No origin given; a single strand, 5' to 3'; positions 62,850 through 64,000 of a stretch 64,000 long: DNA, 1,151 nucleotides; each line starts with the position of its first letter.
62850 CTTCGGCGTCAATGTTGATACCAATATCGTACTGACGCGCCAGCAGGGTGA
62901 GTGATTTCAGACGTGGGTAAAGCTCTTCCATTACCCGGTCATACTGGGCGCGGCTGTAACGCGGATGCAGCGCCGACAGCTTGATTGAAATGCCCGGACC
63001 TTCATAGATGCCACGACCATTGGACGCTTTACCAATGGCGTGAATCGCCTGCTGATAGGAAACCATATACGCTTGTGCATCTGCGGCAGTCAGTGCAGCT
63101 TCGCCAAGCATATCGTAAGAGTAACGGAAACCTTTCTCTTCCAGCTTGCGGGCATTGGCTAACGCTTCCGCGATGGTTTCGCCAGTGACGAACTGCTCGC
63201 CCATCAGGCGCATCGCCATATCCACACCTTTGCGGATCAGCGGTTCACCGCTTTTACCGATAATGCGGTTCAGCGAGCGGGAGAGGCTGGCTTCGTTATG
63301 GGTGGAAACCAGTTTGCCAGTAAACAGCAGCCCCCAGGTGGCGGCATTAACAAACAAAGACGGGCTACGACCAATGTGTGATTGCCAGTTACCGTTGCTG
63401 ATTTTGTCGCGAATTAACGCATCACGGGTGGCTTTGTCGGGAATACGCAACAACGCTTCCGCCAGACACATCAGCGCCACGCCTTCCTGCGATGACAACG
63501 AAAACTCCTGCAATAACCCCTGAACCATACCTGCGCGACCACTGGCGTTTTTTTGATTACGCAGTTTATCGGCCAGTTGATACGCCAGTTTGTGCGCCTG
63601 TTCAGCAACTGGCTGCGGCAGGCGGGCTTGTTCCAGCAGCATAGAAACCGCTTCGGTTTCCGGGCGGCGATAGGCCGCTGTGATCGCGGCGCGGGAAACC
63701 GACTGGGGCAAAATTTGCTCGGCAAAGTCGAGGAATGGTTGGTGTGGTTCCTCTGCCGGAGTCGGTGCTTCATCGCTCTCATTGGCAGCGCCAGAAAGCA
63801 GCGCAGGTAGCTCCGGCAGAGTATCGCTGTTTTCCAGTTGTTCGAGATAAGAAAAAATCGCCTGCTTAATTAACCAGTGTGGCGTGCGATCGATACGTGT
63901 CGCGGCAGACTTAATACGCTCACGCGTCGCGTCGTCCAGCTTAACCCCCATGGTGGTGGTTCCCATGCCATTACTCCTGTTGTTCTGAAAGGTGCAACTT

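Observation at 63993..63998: Possible PutA operator motif at the window edge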

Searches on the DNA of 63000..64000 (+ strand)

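Call 4: search_dna_similar(query=window:63000-64000:+, collection=ecoli_genomes, mode=near, max_rows=10)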
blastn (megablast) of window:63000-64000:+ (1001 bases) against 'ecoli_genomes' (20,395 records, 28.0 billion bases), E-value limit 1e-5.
Records with a match: 5422; places in all: 5425; records where one place covers at least 80% of the query: 5421.
Genomes with a match: 5422 of 5426; with a place that covers at least 80% of the query: 5421. Places per genome that has any: lowest 1, median 1, highest 2. On chromosomes: 5418 places; on plasmids: 7.
Best place of each record, by identity: >=99% 1299; 95-99% 4075; 90-95% 48.
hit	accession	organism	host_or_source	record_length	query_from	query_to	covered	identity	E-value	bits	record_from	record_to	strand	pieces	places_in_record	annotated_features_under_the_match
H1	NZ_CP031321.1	Escherichia coli strain ST2350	Homo sapiens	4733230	1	1001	100%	100.0%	0e+0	1849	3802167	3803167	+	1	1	putA: trifunctional transcriptional regulator/proline ...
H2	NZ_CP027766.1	Escherichia coli strain 2013C-3342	Homo sapiens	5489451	1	1001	100%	100.0%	0e+0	1849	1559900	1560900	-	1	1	putA: trifunctional transcriptional regulator/proline ...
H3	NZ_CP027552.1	Escherichia coli strain 2015C-4498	Homo sapiens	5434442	1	1001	100%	100.0%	0e+0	1849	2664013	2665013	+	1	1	putA: trifunctional transcriptional regulator/proline ...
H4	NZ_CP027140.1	Escherichia coli strain AR_0369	missing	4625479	1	1001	100%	100.0%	0e+0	1849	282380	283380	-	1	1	putA: trifunctional transcriptional regulator/proline ...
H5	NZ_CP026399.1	Escherichia coli strain ECONIH4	-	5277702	1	1001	100%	100.0%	0e+0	1849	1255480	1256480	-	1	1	putA: trifunctional transcriptional regulator/proline ...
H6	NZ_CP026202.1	Escherichia coli strain ECONIH5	-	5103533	1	1001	100%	100.0%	0e+0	1849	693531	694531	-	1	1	putA: trifunctional transcriptional regulator/proline ...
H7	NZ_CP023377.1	Escherichia coli strain 127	canine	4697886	1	1001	100%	100.0%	0e+0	1849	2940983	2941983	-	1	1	putA: trifunctional transcriptional regulator/proline ...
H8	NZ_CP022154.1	Escherichia coli strain ABWA45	wastewater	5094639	1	1001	100%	100.0%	0e+0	1849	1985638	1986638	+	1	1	putA: trifunctional transcriptional regulator/proline ...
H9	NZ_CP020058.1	Escherichia coli strain AR_0061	missing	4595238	1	1001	100%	100.0%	0e+0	1849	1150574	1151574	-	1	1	putA: trifunctional transcriptional regulator/proline ...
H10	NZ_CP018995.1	Escherichia coli strain Ecol_AZ147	Homo sapiens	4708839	1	1001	100%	100.0%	0e+0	1849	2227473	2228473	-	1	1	putA: trifunctional transcriptional regulator/proline ...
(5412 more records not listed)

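Call 6: get_annotated_region(hit=H1, flank=2500)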
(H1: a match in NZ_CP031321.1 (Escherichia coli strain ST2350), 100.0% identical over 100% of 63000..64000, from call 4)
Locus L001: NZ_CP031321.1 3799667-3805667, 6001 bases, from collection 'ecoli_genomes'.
description: Escherichia coli strain ST2350 isolate Es_ST2350_SE1_NDM_03_2018 chromosome, complete genome
organism: Escherichia coli strain ST2350 (NCBI taxid 562)
replicon: chromosome; assembly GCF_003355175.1
host: Homo sapiens; source: rectal swab; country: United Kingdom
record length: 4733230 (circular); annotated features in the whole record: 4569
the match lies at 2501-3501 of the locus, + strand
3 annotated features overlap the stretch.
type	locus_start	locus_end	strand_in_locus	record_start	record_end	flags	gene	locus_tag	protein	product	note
CDS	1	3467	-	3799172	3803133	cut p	putA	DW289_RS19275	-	trifunctional transcriptional regulator/proline dehydrogenase/L-glutamate gamma-semialdehyde dehydrogenase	frameshifted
CDS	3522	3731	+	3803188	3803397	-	-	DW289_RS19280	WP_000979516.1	hypothetical protein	-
CDS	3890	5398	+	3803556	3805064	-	putP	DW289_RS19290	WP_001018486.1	sodium/proline symporter PutP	-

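Call 35: search_dna_similar(query=L001:3440-3920:+, collection=ecoli_genomes, mode=near, rows=spread, max_rows=30)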
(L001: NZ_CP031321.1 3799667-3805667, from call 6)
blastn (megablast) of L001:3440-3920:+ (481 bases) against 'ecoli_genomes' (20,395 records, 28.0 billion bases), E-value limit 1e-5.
Records with a match: 5421; places in all: 5429; records where one place covers at least 80% of the query: 5413.
Genomes with a match: 5421 of 5426; with a place that covers at least 80% of the query: 5413. Places per genome that has any: lowest 1, median 1, highest 2. On chromosomes: 5422 places; on plasmids: 7.
Best place of each record, by identity: >=99% 5341; 95-99% 80.
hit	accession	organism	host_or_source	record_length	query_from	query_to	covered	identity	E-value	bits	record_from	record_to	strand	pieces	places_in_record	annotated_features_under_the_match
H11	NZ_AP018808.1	Escherichia coli strain E2865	Bos taurus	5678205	1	481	100%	100.0%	0e+0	889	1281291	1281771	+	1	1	hypothetical protein | putP: sodium/proline symporter PutP | putA: trifunctional transcriptional regulator/proline ...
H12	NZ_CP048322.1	Escherichia coli strain 64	environment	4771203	1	481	100%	100.0%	0e+0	889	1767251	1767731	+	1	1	hypothetical protein | putP: sodium/proline symporter PutP | putA: trifunctional transcriptional regulator/proline ...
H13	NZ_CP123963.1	Escherichia coli strain L6-21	Waterfowl manure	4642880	1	481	100%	100.0%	0e+0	889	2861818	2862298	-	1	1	hypothetical protein | putP: sodium/proline symporter PutP | putA: trifunctional transcriptional regulator/proline ...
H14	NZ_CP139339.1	Escherichia coli strain YZ22MPE6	pork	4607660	1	481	100%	100.0%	0e+0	889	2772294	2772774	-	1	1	hypothetical protein | putP: sodium/proline symporter PutP | putA: trifunctional transcriptional regulator/proline ...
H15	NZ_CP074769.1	Escherichia coli strain 99_0288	bovine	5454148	1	481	100%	100.0%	0e+0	889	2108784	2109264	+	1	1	hypothetical protein | putP: sodium/proline symporter PutP | putA: trifunctional transcriptional regulator/proline ...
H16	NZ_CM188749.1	Escherichia coli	chicken farms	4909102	1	481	100%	100.0%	0e+0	889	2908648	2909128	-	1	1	hypothetical protein | putP: sodium/proline symporter PutP | putA: trifunctional transcriptional regulator/proline ...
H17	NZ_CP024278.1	Escherichia coli strain ATCC 43896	Homo sapiens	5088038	1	481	100%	99.8%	0e+0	883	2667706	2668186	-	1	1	hypothetical protein | putP: sodium/proline symporter PutP | putA: trifunctional transcriptional regulator/proline ...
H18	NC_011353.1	Escherichia coli O157:H7 str. EC4115 strain EC4115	-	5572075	1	481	100%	99.8%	0e+0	883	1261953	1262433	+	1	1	hypothetical protein | putP: sodium/proline symporter PutP | putA: trifunctional transcriptional regulator/proline ...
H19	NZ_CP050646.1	Escherichia coli strain PapM-36-2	Papio papio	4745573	1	481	100%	99.8%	0e+0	883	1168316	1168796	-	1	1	hypothetical protein | putP: sodium/proline symporter PutP | putA: trifunctional transcriptional regulator/proline ...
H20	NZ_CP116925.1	Escherichia coli strain MLI104K2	Homo sapiens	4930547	1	481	100%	99.8%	0e+0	883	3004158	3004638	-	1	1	hypothetical protein | putP: sodium/proline symporter PutP | putA: trifunctional transcriptional regulator/proline ...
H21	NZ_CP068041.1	Escherichia coli strain XJW9B277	Bovine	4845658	1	481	100%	99.8%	0e+0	883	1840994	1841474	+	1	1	hypothetical protein | putP: sodium/proline symporter PutP | putA: trifunctional transcriptional regulator/proline ...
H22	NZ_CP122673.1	Escherichia coli strain ETEC4071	Sus scrofa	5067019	1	481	100%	99.8%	0e+0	883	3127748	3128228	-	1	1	hypothetical protein | putP: sodium/proline symporter PutP | putA: trifunctional transcriptional regulator/proline ...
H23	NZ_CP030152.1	Escherichia coli strain JSMCR1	chicken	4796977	1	481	100%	99.8%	0e+0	883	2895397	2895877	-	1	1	hypothetical protein | putP: sodium/proline symporter PutP | putA: trifunctional transcriptional regulator/proline ...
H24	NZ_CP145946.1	Escherichia coli PA8 strain PA8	-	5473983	1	481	100%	99.8%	0e+0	883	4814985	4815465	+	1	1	hypothetical protein | putP: sodium/proline symporter PutP | putA: trifunctional transcriptional regulator/proline ...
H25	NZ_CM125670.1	Escherichia coli strain 2022S01-140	Homo sapiens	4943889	1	481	100%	99.8%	0e+0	883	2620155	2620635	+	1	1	hypothetical protein | putP: sodium/proline symporter PutP | putA: trifunctional transcriptional regulator/proline ...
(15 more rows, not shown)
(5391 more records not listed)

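Call 44: search_dna_similar(query=L001:3472-3521:+, collection=ecoli_genomes, mode=near, rows=spread, max_rows=25, max_evalue=10)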
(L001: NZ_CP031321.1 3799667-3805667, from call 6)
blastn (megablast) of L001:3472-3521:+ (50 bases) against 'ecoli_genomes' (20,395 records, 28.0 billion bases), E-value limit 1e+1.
Records with a match: 5408; places in all: 5411; records where one place covers at least 80% of the query: 5406.
Genomes with a match: 5408 of 5426; with a place that covers at least 80% of the query: 5406. Places per genome that has any: lowest 1, median 1, highest 2. On chromosomes: 5404 places; on plasmids: 7.
Best place of each record, by identity: >=99% 4259; 95-99% 1149.
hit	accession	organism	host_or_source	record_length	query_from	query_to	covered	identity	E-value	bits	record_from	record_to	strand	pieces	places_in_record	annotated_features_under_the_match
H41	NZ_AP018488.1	Escherichia coli O157:H7 strain PV15-279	Homo sapiens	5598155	1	50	100%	100.0%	5e-17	94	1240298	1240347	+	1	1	none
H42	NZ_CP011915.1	Escherichia coli strain PSUO2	Gallus gallus domesticus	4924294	1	50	100%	100.0%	5e-17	94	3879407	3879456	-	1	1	none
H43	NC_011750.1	Escherichia coli IAI39 strain IAI39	-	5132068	1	50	100%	100.0%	5e-17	94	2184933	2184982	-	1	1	none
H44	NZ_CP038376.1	Escherichia coli O157:H7 strain F1273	beef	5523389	1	50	100%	100.0%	5e-17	94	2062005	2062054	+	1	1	none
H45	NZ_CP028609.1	Escherichia coli strain 142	cattle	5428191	1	50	100%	100.0%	5e-17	94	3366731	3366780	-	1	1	none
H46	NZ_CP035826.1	Escherichia coli strain 67-1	Homo sapiens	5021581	1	50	100%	100.0%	5e-17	94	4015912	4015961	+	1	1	none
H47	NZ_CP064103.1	Escherichia coli strain IR53017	Homo sapiens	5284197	1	50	100%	100.0%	5e-17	94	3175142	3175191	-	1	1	none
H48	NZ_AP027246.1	Escherichia coli strain JNE120393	Homo sapiens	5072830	1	50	100%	100.0%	5e-17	94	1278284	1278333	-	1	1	none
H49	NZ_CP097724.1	Escherichia coli strain MS1494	Chicken airsac (Gallus gallus)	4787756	1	50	100%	100.0%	5e-17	94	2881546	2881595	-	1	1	none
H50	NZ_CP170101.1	Escherichia coli BL21 strain BL21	missing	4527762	1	50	100%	100.0%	5e-17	94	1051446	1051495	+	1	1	none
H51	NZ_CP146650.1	Escherichia coli strain MS 85-1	Homo sapiens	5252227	1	50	100%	100.0%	5e-17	94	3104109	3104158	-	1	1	none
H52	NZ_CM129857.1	Escherichia coli strain SW07099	wastewater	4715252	1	50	100%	100.0%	5e-17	94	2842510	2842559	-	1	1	none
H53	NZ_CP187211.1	Escherichia coli strain 20AR0734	Homo sapiens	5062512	1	50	100%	100.0%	5e-17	94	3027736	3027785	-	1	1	none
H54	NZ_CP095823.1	Escherichia coli strain STE15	avian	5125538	1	50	100%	100.0%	5e-17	94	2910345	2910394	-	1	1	none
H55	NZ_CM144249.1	Escherichia coli strain CB209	Homo sapiens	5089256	1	50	100%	100.0%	5e-17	94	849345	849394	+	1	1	none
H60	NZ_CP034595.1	Escherichia coli strain WCHEC035053S1G0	missing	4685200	1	50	100%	98.0%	2e-15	88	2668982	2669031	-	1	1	none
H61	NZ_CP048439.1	Escherichia coli strain NBRC 3301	human feces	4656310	1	50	100%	98.0%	2e-15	88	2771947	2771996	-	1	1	none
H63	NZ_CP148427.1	Escherichia coli strain Z1323CEC0013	Chicken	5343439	1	50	100%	98.0%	2e-15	88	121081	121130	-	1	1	none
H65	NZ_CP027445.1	Escherichia coli strain 2013C-3492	Homo sapiens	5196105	1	28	56%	100.0%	8e-5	53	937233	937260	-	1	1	none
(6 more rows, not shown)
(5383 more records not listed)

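Call 45: get_annotated_region(hit=H61, flank=450)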
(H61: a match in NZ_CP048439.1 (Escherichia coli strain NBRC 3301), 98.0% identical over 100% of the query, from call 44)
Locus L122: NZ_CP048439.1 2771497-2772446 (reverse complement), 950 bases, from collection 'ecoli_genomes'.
description: Escherichia coli strain NBRC 3301 chromosome, complete genome
organism: Escherichia coli strain NBRC 3301 (NCBI taxid 562)
replicon: chromosome; assembly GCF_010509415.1
host: -; source: human feces; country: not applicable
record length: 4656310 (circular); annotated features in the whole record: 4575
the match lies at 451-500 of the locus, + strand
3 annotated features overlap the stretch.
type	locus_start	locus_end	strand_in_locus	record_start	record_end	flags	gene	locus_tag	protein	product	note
CDS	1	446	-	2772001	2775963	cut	putA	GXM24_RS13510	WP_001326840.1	trifunctional transcriptional regulator/proline dehydrogenase/L-glutamate gamma-semialdehyde dehydrogenase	-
CDS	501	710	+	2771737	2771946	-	-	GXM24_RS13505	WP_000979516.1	hypothetical protein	-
CDS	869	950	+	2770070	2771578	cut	putP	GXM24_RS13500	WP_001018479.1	sodium/proline symporter PutP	-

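Call 46: get_annotated_region(hit=H60, flank=450)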
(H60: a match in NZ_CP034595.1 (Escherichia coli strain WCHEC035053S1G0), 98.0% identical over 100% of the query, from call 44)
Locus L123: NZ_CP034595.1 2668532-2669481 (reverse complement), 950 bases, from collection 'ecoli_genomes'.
description: Escherichia coli strain WCHEC035053S1G0 chromosome, complete genome
organism: Escherichia coli strain WCHEC035053S1G0 (NCBI taxid 562)
replicon: chromosome; assembly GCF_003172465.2
host: -; source: missing; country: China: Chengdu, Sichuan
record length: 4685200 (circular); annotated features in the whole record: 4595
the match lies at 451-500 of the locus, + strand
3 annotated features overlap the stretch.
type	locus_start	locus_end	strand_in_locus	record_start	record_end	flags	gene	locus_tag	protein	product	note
CDS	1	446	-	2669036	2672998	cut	putA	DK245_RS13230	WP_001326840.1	trifunctional transcriptional regulator/proline dehydrogenase/L-glutamate gamma-semialdehyde dehydrogenase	-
CDS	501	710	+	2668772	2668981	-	-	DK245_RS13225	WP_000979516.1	hypothetical protein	-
CDS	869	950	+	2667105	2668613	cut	putP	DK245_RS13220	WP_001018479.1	sodium/proline symporter PutP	-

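Call 47: get_annotated_region(hit=H63, flank=450)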
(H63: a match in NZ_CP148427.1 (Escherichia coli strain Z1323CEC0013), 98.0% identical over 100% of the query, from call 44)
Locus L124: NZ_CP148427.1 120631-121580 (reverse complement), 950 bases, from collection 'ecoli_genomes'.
description: Escherichia coli strain Z1323CEC0013 chromosome, complete genome
organism: Escherichia coli strain Z1323CEC0013 (NCBI taxid 562)
replicon: chromosome; assembly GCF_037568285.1
host: Chicken; source: -; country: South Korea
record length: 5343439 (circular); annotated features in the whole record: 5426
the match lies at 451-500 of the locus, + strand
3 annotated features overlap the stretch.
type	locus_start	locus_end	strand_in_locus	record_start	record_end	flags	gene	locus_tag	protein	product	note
CDS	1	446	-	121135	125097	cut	putA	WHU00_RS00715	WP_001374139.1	trifunctional transcriptional regulator/proline dehydrogenase/L-glutamate gamma-semialdehyde dehydrogenase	-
CDS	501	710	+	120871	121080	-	-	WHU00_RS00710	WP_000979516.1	hypothetical protein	-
CDS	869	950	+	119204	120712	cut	putP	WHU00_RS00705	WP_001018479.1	sodium/proline symporter PutP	-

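Call 48: get_annotated_region(hit=H65, flank=450)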
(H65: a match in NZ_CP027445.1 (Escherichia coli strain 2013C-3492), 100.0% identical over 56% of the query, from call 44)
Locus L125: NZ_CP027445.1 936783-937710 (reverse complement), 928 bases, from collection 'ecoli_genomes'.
description: Escherichia coli strain 2013C-3492 chromosome, complete genome
organism: Escherichia coli strain 2013C-3492 (NCBI taxid 562)
replicon: chromosome; assembly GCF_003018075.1
host: Homo sapiens; source: stool; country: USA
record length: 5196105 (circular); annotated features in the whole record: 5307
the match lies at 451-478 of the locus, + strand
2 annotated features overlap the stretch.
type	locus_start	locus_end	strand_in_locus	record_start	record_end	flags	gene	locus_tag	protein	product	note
CDS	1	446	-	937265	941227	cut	putA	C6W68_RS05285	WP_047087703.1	trifunctional transcriptional regulator/proline dehydrogenase/L-glutamate gamma-semialdehyde dehydrogenase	-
CDS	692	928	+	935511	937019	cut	putP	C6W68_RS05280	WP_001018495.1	sodium/proline symporter PutP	-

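Call 50: search_dna_similar(query=L122:451-500:+, collection=ecoli_genomes, mode=near, max_rows=3, max_evalue=10)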
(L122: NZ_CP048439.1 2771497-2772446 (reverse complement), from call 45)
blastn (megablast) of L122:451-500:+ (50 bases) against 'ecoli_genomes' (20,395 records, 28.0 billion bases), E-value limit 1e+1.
Records with a match: 5379; places in all: 5382; records where one place covers at least 80% of the query: 5379.
Genomes with a match: 5379 of 5426; with a place that covers at least 80% of the query: 5379. Places per genome that has any: lowest 1, median 1, highest 2. On chromosomes: 5375 places; on plasmids: 7.
Best place of each record, by identity: >=99% 1115; 95-99% 4264.
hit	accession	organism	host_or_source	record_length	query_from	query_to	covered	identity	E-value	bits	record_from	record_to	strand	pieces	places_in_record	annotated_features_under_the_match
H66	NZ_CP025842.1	Escherichia coli strain 720632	Homo sapiens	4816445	1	50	100%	100.0%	5e-17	94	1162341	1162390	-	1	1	none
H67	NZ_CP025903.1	Escherichia coli strain 300709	Homo sapiens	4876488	1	50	100%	100.0%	5e-17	94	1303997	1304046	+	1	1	none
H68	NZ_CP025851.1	Escherichia coli strain 510016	Homo sapiens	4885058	1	50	100%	100.0%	5e-17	94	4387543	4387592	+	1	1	none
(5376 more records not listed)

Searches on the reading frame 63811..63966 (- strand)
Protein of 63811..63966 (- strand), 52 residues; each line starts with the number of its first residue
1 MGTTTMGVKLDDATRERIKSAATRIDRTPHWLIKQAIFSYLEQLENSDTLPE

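Call 21: search_solved_structures(query=window:63811-63966:-, max_evalue=0.001)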
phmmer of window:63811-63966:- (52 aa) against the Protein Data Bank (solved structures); distinct sequences matched with E-value up to 0.001: 7.
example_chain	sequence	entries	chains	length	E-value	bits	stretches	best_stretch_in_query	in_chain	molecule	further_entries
2gpe_A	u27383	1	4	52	4.5e-31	106.7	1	1-52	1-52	Bifunctional protein putA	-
2rbf_A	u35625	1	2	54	5.2e-31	106.5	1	1-52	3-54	Bifunctional protein putA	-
2ay0_A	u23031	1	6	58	5.3e-30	103.4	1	1-52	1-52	Bifunctional putA protein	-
4o8a_A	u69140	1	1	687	3.6e-29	100.8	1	1-52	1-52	Bifunctional protein PutA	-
2jxg_A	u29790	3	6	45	2.3e-20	73.5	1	1-45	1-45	Proline dehydrogenase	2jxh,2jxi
6iya_A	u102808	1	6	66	0.00024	24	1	6-50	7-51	Transcriptional regulator CopG family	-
7etr_A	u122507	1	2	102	0.0006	22.8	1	6-50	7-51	Transcriptional regulator CopG family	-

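Call 55: search_solved_structures(query=window:63811-63966:-, max_evalue=1e-25, show_alignments=2)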
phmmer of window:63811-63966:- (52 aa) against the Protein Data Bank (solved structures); distinct sequences matched with E-value up to 1e-25: 4.
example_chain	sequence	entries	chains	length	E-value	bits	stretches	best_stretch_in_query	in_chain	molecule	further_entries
2gpe_A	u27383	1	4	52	4.5e-31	106.7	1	1-52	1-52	Bifunctional protein putA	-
2rbf_A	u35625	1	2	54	5.2e-31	106.5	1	1-52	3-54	Bifunctional protein putA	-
2ay0_A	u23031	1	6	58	5.3e-30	103.4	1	1-52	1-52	Bifunctional putA protein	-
4o8a_A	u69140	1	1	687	3.6e-29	100.8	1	1-52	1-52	Bifunctional protein PutA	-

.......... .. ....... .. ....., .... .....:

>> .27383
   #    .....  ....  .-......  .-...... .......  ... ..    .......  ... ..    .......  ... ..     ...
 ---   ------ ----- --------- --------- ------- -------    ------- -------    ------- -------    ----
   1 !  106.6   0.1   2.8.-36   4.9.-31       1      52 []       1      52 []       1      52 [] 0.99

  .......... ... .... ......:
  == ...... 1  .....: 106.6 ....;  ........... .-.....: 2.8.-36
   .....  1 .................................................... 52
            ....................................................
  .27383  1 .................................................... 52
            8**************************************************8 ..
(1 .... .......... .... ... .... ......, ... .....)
